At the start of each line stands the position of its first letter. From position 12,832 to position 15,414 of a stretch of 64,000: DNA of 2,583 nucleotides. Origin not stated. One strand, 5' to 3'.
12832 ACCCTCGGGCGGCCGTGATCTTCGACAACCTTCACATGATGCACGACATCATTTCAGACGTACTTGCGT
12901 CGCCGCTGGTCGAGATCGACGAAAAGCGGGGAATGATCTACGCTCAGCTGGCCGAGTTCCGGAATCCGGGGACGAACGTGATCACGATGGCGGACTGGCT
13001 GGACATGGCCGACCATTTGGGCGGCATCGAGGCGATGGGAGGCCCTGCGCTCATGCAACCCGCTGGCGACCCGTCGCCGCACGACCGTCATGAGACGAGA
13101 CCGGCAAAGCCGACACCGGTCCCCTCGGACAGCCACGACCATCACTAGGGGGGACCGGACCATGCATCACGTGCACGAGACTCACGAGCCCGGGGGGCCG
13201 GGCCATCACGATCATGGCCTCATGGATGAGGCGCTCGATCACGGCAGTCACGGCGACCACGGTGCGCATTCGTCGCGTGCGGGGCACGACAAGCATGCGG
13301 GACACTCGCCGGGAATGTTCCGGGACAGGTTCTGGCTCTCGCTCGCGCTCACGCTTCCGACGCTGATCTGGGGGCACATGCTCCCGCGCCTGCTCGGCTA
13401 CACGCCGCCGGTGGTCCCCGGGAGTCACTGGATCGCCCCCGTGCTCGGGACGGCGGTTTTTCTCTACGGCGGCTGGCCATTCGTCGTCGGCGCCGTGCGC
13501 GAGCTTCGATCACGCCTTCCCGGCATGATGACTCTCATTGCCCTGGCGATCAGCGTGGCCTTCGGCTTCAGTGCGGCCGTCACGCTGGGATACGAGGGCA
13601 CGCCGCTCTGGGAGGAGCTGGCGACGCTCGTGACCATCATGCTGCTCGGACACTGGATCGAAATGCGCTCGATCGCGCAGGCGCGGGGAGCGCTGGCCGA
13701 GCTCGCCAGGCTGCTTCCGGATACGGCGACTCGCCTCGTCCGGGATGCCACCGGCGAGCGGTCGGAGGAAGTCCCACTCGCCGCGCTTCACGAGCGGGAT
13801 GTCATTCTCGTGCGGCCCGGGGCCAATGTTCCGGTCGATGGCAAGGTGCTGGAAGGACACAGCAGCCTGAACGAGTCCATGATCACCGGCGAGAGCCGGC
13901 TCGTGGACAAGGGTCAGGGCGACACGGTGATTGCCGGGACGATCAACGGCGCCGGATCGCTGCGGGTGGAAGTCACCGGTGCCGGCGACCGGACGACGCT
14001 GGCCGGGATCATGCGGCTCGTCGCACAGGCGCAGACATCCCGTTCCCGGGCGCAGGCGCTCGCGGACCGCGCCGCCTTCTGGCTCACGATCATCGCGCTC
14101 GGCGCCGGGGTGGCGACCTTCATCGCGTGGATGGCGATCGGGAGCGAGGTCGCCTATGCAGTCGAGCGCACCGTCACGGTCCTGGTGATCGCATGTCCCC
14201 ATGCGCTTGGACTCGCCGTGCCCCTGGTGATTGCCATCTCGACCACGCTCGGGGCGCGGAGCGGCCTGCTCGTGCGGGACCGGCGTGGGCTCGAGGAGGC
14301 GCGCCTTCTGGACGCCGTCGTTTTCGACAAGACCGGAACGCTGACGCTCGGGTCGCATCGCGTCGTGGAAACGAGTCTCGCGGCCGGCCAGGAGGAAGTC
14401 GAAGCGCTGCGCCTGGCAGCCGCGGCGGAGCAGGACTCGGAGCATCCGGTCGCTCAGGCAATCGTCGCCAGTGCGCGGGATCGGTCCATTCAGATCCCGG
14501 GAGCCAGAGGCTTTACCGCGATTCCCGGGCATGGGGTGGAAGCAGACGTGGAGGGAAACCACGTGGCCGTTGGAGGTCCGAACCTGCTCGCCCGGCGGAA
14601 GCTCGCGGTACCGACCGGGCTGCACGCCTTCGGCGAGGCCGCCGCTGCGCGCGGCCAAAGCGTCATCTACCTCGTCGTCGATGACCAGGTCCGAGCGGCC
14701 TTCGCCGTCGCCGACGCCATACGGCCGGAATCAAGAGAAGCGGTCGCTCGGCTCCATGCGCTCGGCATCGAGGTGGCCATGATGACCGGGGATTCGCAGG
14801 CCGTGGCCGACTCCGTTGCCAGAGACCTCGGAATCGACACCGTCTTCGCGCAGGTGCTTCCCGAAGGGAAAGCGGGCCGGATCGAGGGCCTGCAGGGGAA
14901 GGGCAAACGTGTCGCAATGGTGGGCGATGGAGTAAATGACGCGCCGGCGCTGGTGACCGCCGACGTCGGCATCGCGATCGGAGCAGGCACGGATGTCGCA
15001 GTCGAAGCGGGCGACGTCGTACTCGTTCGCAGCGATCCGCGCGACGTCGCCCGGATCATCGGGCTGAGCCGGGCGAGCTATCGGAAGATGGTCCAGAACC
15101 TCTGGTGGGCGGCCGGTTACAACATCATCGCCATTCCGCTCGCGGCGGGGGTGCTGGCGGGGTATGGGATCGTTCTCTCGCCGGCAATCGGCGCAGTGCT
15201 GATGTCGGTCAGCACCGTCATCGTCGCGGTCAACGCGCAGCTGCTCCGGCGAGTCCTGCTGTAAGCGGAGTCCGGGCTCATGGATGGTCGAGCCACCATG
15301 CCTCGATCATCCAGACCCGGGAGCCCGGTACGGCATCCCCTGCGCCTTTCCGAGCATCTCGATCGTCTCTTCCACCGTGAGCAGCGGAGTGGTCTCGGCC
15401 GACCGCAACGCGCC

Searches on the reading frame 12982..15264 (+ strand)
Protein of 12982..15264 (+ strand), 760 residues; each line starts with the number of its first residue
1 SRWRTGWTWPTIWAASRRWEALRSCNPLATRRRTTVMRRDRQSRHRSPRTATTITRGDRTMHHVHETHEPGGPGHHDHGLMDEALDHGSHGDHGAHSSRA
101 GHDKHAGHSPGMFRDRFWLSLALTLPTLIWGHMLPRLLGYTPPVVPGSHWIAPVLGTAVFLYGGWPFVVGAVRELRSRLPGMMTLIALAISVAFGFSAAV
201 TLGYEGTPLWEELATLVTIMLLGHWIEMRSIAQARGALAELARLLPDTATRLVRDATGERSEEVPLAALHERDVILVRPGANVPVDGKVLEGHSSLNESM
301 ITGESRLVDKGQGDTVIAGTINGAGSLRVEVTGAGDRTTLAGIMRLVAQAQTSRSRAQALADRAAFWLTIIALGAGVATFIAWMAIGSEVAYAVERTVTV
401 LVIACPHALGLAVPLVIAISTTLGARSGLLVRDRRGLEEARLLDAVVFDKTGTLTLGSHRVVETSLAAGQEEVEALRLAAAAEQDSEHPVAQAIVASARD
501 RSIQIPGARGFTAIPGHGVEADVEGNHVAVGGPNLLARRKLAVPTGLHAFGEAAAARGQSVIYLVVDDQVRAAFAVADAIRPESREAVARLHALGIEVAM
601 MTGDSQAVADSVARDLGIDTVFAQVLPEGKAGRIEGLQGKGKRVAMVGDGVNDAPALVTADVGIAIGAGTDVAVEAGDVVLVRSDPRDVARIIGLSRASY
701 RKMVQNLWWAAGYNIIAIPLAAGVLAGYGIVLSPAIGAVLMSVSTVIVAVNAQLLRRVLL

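Call 92: search_protein_families(library=pfam, proteins=[window:12982-15264:+], max_evalue=0.0001)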
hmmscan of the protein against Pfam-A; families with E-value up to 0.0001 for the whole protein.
window:12982-15264:+ (760 aa): 4 families
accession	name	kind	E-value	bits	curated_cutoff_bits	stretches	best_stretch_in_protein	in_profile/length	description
PF00122.25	E1-E2_ATPase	-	1.1e-47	162.4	28.1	1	244-426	2-180/181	E1-E2 ATPase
PF00702.32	Hydrolase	-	2.4e-36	126.4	26.4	1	444-660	2-190/191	haloacid dehalogenase-like hydrolase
PF12710.13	HAD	-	1.1e-05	26.4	27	1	568-657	71-188/189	haloacid dehalogenase-like hydrolase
PF08282.18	Hydrolase_3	-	2.8e-05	24.4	20.9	0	638-685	200-247/255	haloacid dehalogenase-like hydrolase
